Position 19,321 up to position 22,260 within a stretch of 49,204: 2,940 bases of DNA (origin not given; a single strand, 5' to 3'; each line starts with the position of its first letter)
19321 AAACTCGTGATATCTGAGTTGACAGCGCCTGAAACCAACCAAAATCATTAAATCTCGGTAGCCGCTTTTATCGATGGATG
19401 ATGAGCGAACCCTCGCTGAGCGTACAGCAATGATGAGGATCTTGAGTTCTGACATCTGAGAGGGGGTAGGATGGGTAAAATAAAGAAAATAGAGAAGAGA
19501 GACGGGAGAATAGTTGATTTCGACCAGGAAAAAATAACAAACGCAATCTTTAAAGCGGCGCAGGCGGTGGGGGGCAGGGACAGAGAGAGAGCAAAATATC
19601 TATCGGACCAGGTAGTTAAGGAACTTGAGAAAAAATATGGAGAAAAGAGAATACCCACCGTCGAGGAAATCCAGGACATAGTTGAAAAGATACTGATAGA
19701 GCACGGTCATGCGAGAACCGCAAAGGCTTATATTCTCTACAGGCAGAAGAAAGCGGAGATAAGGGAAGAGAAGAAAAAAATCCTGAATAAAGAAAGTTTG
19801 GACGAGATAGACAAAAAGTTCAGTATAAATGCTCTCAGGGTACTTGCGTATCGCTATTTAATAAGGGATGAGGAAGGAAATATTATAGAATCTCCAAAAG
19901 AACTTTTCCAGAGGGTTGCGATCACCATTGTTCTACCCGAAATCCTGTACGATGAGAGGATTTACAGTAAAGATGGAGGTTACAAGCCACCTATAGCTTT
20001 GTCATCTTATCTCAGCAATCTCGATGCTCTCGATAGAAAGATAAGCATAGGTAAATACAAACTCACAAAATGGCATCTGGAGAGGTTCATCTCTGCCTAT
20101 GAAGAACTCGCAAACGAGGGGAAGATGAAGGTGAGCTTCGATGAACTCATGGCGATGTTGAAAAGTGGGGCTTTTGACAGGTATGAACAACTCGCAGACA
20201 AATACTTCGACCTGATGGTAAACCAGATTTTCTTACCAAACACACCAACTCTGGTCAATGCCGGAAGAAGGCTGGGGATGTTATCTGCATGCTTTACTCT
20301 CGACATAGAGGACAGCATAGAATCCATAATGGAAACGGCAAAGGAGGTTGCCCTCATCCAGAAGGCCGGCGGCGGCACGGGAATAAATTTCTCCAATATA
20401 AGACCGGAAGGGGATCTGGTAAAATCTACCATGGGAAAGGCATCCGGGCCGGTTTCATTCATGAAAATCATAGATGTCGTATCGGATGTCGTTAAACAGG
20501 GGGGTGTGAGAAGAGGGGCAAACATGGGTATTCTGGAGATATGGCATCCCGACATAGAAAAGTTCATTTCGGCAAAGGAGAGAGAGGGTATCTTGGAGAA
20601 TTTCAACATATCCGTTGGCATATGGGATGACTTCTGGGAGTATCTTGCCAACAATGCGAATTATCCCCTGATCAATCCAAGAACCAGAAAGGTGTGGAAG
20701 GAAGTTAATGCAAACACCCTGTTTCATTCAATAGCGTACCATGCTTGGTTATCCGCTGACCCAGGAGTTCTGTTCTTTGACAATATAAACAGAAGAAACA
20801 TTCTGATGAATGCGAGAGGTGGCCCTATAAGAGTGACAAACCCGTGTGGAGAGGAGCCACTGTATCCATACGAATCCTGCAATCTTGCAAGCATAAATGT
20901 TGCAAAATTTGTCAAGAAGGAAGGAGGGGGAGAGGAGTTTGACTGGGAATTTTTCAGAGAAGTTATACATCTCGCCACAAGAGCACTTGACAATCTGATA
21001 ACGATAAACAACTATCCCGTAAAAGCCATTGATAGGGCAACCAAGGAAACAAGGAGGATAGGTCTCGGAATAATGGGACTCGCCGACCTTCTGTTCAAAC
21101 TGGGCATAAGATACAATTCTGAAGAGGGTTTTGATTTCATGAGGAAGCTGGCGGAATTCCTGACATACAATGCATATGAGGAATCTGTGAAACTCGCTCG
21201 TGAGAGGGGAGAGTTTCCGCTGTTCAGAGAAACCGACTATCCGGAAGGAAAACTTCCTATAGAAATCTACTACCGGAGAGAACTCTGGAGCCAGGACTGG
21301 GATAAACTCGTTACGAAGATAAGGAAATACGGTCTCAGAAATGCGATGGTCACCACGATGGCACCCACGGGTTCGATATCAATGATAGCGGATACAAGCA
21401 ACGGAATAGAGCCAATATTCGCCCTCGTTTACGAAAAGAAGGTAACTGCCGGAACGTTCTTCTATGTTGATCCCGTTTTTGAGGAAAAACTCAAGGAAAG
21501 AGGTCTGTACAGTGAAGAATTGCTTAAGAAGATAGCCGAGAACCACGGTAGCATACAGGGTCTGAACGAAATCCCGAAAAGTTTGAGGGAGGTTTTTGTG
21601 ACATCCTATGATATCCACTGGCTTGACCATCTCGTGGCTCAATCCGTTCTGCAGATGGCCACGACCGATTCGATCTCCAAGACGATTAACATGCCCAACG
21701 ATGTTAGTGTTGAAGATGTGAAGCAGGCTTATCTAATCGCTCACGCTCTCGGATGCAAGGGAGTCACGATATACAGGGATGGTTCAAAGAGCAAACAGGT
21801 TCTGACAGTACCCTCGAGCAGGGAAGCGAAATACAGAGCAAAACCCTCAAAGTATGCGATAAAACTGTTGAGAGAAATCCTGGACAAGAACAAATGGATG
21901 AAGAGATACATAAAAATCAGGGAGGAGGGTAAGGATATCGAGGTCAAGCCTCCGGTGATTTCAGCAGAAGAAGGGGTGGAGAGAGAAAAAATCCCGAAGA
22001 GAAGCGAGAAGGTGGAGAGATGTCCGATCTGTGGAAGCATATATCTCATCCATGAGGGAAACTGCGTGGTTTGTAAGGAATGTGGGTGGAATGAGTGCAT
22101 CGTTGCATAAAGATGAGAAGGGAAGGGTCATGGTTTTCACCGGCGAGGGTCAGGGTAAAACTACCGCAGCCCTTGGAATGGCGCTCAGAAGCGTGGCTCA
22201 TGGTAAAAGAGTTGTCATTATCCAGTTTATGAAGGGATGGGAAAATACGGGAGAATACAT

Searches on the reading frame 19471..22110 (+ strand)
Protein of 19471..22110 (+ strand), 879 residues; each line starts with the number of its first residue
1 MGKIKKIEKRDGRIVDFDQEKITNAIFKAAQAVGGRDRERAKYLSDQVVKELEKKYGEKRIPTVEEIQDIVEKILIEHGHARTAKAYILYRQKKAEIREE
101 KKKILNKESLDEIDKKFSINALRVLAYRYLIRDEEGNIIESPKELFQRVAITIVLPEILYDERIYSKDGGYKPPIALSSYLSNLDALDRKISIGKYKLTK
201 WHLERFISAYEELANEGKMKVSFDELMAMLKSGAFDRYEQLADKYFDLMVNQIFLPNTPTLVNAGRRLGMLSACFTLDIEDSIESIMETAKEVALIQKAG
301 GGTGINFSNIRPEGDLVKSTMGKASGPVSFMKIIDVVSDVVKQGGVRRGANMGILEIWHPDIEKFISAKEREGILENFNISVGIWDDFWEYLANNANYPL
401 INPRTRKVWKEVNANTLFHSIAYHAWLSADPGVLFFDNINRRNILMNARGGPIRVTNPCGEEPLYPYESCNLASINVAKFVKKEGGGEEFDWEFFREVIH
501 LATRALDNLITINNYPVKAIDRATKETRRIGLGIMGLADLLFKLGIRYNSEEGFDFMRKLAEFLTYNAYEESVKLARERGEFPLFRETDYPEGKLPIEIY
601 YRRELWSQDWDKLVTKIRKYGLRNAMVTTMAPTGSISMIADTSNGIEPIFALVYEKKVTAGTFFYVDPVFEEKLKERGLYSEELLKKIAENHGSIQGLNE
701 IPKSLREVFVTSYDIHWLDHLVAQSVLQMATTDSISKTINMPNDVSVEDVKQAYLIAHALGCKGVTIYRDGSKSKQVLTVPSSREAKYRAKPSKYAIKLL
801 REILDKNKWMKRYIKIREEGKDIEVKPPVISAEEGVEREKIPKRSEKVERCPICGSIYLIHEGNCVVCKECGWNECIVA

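Call 42: find_encoding_contigs(protein=window:19471-22110:+, flank=10000, max_places=2)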
Protein window:19471-22110:+ (879 aa): 1 contig read that carries it; 1 place shown.
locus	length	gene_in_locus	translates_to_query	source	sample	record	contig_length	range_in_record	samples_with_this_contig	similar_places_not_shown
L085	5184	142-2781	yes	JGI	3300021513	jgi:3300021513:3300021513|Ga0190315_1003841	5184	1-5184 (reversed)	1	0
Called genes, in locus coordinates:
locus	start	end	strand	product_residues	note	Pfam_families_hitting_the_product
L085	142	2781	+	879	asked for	PF03477:ATP-cone, PF00317:Ribonuc_red_lgN, PF02867:Ribonuc_red_lgC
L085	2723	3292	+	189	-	PF02572:CobA_CobO_BtuR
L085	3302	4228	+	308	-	PF01134:GIDA (faint), PF01266:DAO (faint), PF03486:HI0933_like (faint), PF07992:Pyr_redox_2, PF12831:FAD_oxidored (weak), PF13450:NAD_binding_8 (weak), PF13738:Pyr_redox_3, PF00070:Pyr_redox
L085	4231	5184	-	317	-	?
